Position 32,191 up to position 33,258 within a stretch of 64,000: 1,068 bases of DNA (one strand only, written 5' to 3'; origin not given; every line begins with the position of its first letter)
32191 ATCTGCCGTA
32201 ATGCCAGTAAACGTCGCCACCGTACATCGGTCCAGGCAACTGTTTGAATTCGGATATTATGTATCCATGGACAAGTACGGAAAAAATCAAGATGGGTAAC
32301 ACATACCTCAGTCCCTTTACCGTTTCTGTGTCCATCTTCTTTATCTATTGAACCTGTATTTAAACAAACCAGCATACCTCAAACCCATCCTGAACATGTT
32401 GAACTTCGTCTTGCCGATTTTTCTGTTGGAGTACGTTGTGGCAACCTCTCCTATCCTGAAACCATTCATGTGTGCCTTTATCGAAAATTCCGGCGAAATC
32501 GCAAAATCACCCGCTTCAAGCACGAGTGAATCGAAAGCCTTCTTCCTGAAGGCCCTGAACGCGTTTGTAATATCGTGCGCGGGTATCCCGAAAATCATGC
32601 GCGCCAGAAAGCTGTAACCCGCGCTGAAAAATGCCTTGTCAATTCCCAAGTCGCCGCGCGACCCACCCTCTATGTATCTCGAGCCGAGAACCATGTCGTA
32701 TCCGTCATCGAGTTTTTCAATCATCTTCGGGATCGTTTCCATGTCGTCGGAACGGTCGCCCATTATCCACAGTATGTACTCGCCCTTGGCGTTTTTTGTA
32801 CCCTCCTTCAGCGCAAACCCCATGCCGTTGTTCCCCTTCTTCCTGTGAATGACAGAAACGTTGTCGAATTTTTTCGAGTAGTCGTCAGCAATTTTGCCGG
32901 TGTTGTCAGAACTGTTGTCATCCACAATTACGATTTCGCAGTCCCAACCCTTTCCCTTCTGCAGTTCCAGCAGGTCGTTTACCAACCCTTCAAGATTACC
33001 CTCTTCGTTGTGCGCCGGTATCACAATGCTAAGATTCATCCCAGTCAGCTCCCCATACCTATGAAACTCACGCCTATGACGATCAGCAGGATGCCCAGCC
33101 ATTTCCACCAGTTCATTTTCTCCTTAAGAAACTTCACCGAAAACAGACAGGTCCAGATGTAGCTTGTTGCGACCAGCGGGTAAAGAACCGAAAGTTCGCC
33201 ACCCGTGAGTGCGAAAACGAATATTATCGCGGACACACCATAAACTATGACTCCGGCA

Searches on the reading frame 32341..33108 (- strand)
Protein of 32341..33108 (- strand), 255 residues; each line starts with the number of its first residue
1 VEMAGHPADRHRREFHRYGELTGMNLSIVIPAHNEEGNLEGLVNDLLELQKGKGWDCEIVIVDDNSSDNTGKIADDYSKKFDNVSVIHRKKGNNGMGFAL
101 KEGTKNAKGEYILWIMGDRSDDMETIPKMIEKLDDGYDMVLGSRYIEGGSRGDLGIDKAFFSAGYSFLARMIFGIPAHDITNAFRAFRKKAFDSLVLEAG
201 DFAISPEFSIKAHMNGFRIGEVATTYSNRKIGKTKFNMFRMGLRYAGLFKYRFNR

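Call 57: search_protein_families(library=pfam, max_evalue=0.00001, proteins=[window:32341-33108:-])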
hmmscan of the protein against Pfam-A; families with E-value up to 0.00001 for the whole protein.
window:32341-33108:- (255 aa): 1 family
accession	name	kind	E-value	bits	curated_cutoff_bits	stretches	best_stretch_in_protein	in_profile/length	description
PF00535.33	Glycos_transf_2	-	2.6e-34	119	23.3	1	27-194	1-166/168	Glycosyl transferase family 2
